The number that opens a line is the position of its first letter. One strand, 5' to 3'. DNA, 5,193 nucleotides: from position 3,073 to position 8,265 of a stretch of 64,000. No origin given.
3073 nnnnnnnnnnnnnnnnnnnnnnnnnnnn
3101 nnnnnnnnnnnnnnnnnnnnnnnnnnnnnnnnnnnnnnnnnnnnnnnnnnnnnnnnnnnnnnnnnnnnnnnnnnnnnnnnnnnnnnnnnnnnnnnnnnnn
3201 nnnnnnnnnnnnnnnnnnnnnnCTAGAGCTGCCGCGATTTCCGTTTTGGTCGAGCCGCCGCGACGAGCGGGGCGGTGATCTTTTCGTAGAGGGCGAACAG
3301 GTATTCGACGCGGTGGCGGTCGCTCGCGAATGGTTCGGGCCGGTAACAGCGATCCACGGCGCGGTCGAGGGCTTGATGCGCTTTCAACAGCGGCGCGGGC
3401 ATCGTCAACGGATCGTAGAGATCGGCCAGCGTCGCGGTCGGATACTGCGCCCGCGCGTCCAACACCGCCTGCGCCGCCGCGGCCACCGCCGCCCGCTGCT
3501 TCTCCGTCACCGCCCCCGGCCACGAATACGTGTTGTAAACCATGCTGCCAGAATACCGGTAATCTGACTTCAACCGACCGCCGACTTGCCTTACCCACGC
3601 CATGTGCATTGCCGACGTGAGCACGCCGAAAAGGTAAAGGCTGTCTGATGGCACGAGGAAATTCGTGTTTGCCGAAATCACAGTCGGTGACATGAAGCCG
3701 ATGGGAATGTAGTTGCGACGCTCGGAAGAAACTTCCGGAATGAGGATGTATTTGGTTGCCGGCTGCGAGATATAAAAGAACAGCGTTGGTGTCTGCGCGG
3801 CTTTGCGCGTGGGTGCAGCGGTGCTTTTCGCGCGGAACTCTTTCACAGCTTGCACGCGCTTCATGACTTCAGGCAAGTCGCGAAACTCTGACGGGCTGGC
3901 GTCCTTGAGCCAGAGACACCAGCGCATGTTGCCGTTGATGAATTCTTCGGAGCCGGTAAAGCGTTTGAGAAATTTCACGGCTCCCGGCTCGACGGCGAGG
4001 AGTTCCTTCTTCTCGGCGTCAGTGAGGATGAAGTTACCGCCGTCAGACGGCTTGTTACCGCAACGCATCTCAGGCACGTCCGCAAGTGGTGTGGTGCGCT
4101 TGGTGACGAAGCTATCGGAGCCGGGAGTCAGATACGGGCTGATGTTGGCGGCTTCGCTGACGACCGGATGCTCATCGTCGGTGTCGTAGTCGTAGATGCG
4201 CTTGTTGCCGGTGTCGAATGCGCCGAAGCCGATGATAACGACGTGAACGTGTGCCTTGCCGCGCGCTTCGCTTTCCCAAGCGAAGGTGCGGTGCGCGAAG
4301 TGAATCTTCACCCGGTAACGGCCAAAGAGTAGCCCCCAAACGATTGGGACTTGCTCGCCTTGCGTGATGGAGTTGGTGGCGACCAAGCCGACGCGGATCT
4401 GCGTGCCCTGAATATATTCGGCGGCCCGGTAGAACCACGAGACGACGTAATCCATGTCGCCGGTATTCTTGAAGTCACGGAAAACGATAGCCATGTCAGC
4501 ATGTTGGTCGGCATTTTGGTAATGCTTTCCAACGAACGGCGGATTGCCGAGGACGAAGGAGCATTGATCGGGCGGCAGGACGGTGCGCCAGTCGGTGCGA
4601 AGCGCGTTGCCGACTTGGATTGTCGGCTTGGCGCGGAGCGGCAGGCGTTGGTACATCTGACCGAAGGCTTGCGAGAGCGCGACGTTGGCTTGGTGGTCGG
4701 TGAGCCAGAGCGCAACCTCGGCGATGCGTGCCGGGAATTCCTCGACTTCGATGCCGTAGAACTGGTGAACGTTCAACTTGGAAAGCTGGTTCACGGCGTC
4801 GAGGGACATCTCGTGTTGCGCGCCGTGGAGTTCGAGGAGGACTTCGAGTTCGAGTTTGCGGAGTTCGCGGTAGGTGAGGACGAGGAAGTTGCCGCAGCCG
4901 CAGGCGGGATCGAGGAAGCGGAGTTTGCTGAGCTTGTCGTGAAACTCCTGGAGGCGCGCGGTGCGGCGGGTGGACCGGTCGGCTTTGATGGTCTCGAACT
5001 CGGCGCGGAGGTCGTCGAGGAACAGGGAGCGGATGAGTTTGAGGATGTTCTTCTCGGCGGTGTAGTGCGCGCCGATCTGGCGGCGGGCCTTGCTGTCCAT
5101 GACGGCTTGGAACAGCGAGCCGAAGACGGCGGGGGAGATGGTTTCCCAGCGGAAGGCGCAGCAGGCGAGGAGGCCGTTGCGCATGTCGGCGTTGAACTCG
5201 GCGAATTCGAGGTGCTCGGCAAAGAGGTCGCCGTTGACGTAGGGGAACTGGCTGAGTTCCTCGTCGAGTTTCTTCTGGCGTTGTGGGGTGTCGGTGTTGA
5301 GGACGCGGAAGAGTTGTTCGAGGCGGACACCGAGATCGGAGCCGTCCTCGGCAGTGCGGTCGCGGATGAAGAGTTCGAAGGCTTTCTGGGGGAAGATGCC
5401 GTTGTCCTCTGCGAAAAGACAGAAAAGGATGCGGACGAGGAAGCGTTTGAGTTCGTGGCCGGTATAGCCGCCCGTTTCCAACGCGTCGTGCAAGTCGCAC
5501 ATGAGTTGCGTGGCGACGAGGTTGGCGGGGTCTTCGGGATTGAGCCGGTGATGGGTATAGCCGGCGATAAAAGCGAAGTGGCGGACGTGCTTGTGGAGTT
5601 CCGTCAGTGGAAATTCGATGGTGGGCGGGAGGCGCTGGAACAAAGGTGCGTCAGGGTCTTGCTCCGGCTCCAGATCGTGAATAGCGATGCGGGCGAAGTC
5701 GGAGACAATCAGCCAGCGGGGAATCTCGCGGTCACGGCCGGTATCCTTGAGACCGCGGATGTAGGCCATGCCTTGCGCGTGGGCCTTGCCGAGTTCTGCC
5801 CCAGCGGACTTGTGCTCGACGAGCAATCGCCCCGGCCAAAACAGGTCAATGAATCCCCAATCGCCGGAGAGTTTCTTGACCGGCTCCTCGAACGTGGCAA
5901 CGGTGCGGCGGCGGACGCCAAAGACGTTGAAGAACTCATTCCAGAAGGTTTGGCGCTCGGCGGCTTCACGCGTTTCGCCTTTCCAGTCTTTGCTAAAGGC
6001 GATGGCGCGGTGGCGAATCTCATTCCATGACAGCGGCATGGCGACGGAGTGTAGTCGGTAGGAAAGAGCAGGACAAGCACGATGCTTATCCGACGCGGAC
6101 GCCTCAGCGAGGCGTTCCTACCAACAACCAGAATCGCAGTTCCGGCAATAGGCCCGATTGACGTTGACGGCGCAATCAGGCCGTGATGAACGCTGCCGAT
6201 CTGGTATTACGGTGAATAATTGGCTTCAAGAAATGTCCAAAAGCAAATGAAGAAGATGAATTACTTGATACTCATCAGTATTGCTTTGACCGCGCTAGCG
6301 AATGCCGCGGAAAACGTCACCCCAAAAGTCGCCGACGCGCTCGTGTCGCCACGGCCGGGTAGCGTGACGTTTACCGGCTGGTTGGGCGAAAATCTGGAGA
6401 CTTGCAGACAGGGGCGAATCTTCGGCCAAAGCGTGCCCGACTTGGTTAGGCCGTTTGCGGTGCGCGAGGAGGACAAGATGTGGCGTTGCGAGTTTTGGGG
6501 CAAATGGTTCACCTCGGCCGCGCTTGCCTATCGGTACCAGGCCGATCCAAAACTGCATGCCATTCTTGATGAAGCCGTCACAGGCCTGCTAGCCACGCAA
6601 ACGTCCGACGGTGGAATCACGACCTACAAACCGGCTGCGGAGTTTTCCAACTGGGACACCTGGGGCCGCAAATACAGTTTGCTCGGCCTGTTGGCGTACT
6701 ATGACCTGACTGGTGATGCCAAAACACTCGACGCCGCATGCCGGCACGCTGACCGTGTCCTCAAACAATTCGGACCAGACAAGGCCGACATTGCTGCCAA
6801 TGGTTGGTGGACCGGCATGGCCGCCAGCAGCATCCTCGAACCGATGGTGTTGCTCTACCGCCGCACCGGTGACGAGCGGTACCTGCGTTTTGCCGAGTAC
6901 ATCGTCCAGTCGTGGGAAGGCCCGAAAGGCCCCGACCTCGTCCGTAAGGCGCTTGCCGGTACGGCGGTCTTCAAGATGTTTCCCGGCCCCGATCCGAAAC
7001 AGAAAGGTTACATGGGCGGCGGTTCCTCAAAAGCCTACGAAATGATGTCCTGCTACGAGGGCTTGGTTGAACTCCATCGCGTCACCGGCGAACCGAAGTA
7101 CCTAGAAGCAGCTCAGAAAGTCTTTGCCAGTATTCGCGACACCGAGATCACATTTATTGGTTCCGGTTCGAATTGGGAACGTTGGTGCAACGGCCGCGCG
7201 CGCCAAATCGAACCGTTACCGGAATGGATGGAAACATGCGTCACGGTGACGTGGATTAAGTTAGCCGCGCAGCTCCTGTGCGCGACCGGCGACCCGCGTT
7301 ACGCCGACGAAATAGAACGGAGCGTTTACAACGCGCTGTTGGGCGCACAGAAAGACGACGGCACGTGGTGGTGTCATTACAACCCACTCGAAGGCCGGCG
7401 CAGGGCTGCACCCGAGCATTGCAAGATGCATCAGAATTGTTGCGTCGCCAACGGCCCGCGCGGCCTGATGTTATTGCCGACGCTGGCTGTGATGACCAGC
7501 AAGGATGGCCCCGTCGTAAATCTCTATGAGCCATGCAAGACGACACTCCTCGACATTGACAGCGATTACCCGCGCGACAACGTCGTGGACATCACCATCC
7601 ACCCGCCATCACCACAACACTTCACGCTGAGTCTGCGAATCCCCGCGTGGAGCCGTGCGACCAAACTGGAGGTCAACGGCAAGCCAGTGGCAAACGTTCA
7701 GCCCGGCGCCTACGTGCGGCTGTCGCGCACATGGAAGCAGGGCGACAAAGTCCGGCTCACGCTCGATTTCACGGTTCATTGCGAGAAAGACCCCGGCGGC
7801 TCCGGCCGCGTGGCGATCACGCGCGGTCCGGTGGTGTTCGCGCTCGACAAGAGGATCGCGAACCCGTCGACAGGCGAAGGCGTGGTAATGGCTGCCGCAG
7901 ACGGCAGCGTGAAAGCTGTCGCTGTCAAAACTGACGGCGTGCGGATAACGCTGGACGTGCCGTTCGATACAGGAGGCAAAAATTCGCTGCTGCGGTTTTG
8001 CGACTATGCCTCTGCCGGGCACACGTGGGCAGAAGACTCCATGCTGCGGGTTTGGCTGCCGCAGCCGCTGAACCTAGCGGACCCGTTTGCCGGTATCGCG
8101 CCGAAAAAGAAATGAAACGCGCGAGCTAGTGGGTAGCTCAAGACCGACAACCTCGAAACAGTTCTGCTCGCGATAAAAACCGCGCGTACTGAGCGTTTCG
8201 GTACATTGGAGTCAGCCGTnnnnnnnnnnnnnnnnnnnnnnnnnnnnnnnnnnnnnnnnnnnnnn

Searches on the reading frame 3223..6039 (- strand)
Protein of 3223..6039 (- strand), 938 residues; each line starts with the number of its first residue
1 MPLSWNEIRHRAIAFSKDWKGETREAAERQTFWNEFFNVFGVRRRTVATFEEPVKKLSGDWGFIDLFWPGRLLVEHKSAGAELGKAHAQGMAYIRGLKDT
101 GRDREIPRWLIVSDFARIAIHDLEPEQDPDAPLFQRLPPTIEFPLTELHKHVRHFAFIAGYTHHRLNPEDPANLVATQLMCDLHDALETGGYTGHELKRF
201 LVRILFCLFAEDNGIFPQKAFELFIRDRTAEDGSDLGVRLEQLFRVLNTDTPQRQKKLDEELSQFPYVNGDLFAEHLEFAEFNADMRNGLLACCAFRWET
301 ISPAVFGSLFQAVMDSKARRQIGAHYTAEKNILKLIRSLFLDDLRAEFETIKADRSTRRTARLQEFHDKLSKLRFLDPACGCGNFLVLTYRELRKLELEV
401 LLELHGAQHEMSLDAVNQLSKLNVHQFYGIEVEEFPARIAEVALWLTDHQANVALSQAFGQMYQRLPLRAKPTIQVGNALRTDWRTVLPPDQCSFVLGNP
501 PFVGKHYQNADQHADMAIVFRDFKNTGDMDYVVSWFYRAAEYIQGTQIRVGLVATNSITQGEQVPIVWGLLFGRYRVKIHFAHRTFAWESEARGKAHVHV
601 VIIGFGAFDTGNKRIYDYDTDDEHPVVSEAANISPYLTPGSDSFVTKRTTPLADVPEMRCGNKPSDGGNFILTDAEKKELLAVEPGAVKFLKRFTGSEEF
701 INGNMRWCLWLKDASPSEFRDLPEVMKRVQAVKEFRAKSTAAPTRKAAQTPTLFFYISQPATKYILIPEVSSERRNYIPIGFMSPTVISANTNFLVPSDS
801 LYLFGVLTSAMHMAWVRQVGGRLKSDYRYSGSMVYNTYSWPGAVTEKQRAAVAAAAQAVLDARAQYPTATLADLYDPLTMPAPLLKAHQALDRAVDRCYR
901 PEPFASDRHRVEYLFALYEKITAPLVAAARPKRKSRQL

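Call 5: search_protein_families(library=pfam, proteins=[window:3223-6039:-], max_evalue=0.01)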
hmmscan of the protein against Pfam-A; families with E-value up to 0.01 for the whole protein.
window:3223-6039:- (938 aa): 8 families
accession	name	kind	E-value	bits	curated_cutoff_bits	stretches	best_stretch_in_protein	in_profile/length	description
PF20473.4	MmeI_Mtase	-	2.5e-89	299.3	27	1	357-616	5-258/259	MmeI, DNA-methyltransferase domain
PF20466.3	MmeI_TRD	-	1e-75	254.1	27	1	640-841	2-205/207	MmeI, target recognition domain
PF20464.3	MmeI_N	-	1.1e-38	133.8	27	1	11-189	2-180/181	MmeI, N-terminal domain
PF20467.3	MmeI_C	-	9.8e-31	106.3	27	1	845-925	2-82/83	MmeI, C-terminal domain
PF20465.4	MmeI_hel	-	5e-24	85.3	27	1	195-273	1-75/75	MmeI, helicase spacer domain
PF02384.22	N6_Mtase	-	3.1e-06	27.2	20.4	1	374-554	49-183/311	N-6 DNA Methylase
PF07669.17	Eco57I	-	0.0026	18.3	25.3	1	425-559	1-139/171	Eco57I restriction-modification methylase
PF25120.1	DUF7814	-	0.0091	16.1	27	0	240-275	122-158/228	Domain of unknown function (DUF7814)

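Call 22: search_protein_families(library=ncbifam, proteins=[window:3223-6039:-], max_evalue=0.01)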
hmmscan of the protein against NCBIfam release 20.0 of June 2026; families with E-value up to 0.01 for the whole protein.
window:3223-6039:- (938 aa): 2 families
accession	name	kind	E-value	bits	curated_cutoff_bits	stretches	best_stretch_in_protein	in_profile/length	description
NF047738.1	antiphage_MADS2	equivalog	3.2e-05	22.4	720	1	373-505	333-455/654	methylation-associated defense system DNA methyltransferase MAD2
NF033455.1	BREX_6_MTaseX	exception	0.00022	18.8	900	1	368-450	325-402/1319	BREX-6 system adenine-specific DNA-methyltransferase PglX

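Call 23: search_protein_families(library=padloc, proteins=[window:3223-6039:-], max_evalue=0.001)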
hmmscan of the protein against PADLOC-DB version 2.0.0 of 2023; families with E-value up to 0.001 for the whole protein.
window:3223-6039:- (938 aa): 22 families
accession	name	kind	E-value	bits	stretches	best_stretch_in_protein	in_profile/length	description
PDLC03598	REase_MTase_IIG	-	0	1181.5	1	3-923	3-909/912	Type IIG restriction enzyme-methyltransferase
PDLC03627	REase_MTase_IIG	-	4e-90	301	2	77-456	83-490/1136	Type IIG restriction enzyme-methyltransferase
PDLC03599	REase_MTase_IIG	-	7.6e-89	296.8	2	13-722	12-698/959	Type IIG restriction enzyme-methyltransferase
PDLC04134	mad2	-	3.4e-36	123.1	1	25-509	5-371/492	mads_2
PDLC02643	DrmMI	-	3.6e-35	119.1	2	496-899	872-1271/1347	DrmMI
PDLC02644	DrmMI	-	9.1e-14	48.3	2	496-700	385-575/988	DrmMI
PDLC02646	DrmMI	-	4e-13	46.4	1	496-848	286-642/792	DrmMI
PDLC02640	DrmMI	-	1.9e-08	30.5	1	773-864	774-863/1015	DrmMI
PDLC03021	MTase_I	-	6.1e-08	29.9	1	375-513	188-294/491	Type I methyltransferase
PDLC03609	REase_MTase_IIG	-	1.4e-06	24.4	1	357-560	419-621/1066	Type IIG restriction enzyme-methyltransferase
PDLC03629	REase_MTase_IIG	-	3.8e-06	23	1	319-523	378-601/1182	Type IIG restriction enzyme-methyltransferase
PDLC03630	REase_MTase_IIG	-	1.4e-05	21.1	1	307-396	355-430/1100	Type IIG restriction enzyme-methyltransferase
PDLC03338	MTase_II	-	1.8e-05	21.7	1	371-503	154-256/604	Type II methyltransferase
PDLC03611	REase_MTase_IIG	-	3.6e-05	19.3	1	351-453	532-636/1532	Type IIG restriction enzyme-methyltransferase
PDLC02538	PglX|PglXI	-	0.00011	19.8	1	320-451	7-131/309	PglX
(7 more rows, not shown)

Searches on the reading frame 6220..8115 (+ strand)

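Call 69: search_protein_families(library=pfam, proteins=[window:6220-8115:+], max_evalue=0.0001)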
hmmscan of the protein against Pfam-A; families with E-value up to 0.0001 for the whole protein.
window:6220-8115:+ (631 aa): 5 families
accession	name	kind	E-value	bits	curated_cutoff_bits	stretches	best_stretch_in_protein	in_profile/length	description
PF07944.18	Beta-AFase-like_GH127_cat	-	4.4e-39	135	24.9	1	84-415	51-370/376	Beta-L-arabinofuranosidase, GH127 catalytic domain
PF20736.2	Glyco_hydro127M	-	3.5e-19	69.1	24.2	1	433-516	4-94/95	Beta-L-arabinofuranosidase, GH127 middle domain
PF06662.19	C5-epim_C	-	2.5e-06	27.5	23.3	0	192-232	21-61/188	D-glucuronyl C5-epimerase C-terminus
PF07470.19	Glyco_hydro_88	-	7.5e-06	25.6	26.6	0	142-228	21-102/352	Glycosyl Hydrolase Family 88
PF01532.26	Glyco_hydro_47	-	9.9e-05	21.9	22.9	0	281-307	366-392/455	Glycosyl hydrolase family 47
